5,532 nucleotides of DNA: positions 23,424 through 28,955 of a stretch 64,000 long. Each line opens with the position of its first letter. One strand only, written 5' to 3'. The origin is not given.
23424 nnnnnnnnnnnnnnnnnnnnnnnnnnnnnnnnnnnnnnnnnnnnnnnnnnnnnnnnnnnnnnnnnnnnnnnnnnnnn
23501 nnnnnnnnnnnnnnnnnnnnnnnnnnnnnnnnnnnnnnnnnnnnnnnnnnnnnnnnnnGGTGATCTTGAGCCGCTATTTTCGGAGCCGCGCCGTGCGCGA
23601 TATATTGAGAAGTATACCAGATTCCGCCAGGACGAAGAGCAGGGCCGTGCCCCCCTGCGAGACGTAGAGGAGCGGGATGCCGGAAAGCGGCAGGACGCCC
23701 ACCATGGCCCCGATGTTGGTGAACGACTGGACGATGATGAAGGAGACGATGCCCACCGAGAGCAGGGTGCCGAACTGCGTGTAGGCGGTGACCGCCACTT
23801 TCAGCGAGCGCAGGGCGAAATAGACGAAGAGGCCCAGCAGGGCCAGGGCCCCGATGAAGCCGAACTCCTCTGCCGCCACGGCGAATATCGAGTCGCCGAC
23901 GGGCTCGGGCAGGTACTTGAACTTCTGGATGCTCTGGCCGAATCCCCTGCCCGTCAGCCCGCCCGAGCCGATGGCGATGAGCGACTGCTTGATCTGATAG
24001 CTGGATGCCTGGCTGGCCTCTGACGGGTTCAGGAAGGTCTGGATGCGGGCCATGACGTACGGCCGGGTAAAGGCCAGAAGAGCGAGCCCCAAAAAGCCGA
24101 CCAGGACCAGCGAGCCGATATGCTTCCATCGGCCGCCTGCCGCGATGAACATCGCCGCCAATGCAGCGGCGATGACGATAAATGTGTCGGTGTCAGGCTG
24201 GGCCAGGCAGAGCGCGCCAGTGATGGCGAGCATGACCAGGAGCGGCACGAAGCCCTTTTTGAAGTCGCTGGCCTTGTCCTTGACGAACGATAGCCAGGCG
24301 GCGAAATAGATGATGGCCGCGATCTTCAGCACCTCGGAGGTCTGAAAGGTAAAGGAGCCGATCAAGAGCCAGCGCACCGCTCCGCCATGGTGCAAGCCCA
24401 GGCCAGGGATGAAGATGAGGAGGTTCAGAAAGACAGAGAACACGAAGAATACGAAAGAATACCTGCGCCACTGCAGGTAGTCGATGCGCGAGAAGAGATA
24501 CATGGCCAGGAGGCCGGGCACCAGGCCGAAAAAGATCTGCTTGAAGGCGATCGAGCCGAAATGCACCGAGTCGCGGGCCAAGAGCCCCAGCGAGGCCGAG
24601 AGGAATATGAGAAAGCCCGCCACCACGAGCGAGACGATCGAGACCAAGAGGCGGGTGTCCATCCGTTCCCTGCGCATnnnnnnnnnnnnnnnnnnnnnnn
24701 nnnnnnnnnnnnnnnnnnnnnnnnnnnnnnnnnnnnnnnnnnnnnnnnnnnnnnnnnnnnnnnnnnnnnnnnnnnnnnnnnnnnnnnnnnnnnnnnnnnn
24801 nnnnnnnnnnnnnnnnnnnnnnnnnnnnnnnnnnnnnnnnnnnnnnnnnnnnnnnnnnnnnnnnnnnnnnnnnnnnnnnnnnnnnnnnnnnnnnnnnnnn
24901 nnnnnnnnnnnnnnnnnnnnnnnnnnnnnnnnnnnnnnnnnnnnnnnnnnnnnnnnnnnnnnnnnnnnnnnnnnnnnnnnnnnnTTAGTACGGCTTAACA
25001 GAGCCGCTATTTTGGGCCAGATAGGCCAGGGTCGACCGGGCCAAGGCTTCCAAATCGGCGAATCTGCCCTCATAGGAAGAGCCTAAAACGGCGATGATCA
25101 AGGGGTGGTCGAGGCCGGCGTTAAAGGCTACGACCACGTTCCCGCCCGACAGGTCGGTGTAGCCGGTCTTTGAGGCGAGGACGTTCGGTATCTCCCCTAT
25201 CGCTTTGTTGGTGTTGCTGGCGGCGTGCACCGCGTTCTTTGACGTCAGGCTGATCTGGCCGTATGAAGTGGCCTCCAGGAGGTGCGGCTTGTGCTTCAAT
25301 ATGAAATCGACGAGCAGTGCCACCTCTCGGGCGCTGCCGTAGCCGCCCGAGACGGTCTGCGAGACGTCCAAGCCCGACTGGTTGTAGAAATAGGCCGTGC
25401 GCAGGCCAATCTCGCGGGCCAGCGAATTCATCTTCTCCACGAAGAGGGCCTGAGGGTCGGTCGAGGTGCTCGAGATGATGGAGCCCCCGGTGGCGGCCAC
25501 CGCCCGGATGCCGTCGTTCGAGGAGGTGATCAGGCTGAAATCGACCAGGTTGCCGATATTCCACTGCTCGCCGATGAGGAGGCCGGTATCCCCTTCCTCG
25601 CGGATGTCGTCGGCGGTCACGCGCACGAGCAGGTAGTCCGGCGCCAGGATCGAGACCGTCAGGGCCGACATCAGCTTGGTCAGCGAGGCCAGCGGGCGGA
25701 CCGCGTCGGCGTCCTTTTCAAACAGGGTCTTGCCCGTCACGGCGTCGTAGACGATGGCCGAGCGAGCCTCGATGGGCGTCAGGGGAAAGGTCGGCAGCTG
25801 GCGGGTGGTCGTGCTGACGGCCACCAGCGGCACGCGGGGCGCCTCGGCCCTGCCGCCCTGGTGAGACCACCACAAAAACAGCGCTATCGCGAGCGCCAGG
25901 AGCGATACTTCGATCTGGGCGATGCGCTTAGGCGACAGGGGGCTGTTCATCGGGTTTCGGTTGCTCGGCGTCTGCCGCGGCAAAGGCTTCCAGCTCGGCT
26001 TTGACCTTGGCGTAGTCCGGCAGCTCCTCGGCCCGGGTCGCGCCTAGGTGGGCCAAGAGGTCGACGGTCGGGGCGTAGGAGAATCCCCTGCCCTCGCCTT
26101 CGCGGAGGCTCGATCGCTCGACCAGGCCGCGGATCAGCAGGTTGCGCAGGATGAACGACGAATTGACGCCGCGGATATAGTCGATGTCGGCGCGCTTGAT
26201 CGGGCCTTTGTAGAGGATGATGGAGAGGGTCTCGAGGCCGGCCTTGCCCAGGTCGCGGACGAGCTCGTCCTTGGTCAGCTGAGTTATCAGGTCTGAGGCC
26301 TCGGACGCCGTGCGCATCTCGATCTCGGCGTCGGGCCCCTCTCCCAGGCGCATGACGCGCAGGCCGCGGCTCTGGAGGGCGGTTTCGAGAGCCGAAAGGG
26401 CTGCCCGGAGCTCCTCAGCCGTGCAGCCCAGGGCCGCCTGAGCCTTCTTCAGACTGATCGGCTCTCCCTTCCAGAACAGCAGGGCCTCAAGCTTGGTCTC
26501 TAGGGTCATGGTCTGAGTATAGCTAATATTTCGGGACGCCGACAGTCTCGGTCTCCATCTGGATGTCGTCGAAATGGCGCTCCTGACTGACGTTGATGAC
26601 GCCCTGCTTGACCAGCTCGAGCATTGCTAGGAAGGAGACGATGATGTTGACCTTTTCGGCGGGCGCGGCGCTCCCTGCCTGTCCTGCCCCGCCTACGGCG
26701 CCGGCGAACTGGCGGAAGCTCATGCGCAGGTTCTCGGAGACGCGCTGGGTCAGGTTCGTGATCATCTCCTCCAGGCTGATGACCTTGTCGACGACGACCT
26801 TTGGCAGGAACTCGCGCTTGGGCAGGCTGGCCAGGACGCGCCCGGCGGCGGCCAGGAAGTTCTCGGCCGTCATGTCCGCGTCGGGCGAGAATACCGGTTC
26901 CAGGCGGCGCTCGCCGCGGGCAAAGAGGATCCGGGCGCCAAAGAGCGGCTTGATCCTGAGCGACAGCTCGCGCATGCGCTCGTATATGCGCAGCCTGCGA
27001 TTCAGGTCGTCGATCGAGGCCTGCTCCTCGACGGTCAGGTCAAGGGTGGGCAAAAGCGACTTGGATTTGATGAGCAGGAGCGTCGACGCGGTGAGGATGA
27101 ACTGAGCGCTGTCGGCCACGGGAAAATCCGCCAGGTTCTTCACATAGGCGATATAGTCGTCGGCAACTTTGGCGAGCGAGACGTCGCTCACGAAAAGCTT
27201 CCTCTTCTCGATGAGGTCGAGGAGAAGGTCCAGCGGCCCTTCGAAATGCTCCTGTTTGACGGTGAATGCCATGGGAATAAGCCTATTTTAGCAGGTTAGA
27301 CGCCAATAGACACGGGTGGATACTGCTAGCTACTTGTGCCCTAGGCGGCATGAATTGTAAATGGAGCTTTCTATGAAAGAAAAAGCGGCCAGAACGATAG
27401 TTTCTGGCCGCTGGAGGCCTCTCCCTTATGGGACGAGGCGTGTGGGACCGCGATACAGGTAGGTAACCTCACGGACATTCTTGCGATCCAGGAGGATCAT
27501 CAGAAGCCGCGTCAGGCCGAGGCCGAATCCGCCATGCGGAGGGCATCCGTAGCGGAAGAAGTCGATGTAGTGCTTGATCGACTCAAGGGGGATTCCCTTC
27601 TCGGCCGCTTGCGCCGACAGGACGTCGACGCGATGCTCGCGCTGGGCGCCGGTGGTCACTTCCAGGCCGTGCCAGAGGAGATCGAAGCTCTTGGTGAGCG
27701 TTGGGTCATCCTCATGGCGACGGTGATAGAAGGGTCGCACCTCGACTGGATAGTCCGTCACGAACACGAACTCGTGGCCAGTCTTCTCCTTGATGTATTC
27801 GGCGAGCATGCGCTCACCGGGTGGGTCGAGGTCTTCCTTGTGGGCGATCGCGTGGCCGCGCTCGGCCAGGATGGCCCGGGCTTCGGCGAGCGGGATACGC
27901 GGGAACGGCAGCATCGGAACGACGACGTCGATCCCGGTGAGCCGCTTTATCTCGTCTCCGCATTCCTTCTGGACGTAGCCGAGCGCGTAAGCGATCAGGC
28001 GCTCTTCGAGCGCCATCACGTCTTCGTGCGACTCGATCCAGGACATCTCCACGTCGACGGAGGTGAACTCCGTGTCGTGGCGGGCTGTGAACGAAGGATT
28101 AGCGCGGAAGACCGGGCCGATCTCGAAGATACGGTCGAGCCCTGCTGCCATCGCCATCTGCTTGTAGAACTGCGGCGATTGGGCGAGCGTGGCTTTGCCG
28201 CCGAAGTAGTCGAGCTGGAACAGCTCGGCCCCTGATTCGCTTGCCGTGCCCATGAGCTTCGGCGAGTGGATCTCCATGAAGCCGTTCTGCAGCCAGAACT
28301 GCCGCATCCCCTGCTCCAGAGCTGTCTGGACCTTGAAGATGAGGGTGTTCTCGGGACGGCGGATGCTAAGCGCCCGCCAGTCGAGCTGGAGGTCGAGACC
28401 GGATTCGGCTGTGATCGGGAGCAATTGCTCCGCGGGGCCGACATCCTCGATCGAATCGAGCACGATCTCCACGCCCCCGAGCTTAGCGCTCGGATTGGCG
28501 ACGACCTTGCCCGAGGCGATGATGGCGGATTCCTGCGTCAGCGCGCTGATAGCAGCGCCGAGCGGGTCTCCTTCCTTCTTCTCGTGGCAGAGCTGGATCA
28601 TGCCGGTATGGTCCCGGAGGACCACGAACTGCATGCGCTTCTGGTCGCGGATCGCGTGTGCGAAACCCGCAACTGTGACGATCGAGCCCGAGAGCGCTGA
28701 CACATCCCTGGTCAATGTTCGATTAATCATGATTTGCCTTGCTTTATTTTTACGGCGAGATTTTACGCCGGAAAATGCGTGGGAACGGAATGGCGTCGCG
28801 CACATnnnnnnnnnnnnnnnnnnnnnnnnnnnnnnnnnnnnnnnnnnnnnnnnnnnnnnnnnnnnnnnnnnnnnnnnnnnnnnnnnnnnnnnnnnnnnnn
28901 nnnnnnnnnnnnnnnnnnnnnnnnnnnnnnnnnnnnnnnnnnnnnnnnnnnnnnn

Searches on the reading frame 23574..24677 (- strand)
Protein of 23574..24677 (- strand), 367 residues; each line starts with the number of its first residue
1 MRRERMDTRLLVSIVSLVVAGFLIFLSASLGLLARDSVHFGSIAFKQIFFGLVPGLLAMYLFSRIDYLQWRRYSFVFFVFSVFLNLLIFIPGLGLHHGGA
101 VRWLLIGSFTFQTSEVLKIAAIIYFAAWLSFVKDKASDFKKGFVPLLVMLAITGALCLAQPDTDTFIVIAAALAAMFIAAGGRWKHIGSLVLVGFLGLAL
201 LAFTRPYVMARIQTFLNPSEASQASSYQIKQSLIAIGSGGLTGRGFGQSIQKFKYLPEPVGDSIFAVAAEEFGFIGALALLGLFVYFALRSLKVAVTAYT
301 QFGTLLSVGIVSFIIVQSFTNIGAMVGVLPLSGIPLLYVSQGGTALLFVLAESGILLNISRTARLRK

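Call 71: search_protein_families(library=pfam, proteins=[window:23574-24677:-], max_evalue=0.001)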
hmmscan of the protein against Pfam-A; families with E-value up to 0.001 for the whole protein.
window:23574-24677:- (367 aa): 1 family
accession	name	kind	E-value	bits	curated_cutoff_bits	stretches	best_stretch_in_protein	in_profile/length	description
PF01098.24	FTSW_RODA_SPOVE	-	6.6e-88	295.5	26.4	1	10-364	3-355/356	Cell cycle protein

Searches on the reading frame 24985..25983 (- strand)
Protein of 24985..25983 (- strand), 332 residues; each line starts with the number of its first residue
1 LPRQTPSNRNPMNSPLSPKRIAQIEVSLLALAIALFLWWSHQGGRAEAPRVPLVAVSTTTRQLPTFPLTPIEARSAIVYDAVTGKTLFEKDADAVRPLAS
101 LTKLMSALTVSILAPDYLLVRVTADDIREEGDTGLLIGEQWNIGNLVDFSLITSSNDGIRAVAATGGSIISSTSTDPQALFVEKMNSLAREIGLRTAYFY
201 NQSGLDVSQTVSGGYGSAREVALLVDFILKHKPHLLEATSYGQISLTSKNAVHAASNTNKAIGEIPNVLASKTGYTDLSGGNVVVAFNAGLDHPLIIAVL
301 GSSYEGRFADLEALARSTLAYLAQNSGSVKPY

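Call 71: search_protein_families(library=pfam, proteins=[window:24985-25983:-], max_evalue=0.001)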
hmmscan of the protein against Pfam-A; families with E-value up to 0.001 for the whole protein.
window:24985-25983:- (332 aa): 1 family
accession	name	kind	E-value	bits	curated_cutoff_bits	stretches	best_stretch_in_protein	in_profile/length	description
PF00768.25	Peptidase_S11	-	2.1e-27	96.6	27.6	1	70-302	9-237/239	D-alanyl-D-alanine carboxypeptidase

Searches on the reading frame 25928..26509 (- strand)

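Call 71: search_protein_families(library=pfam, proteins=[window:25928-26509:-], max_evalue=0.001)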
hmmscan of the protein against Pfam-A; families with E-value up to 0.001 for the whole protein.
window:25928-26509:- (193 aa): 1 family
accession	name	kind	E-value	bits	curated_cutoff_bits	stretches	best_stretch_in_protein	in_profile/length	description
PF04079.22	SMC_ScpB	-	1.8e-33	115.8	27.4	1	6-165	2-159/160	Segregation and condensation complex subunit ScpB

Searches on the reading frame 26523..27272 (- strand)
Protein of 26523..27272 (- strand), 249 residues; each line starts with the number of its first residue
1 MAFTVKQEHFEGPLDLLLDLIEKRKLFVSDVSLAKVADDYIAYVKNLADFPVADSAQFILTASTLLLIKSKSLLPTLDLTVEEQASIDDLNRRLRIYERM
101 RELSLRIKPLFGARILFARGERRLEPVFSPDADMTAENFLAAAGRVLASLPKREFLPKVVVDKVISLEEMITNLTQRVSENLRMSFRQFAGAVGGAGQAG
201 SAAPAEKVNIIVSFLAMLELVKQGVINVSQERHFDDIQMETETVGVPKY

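Call 71: search_protein_families(library=pfam, proteins=[window:26523-27272:-], max_evalue=0.001)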
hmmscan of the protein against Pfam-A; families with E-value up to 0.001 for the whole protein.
window:26523-27272:- (249 aa): 1 family
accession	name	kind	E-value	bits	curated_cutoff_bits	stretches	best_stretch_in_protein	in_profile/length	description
PF02616.19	SMC_ScpA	-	1.7e-17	64.7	24.6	2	20-100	1-82/232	Segregation and condensation protein ScpA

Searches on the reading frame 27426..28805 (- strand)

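Call 72: search_protein_families(library=pfam, proteins=[window:27426-28805:-], max_evalue=0.001)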
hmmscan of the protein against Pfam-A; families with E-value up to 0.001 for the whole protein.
window:27426-28805:- (459 aa): 2 families
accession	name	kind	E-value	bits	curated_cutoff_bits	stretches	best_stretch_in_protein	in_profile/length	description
PF00152.25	tRNA-synt_2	-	1.1e-78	264.9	25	1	138-449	3-303/308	tRNA synthetases class II (D, K and N)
PF01336.31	tRNA_anti-codon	-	4.5e-10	39.8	27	1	43-121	1-74/75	OB-fold nucleic acid binding domain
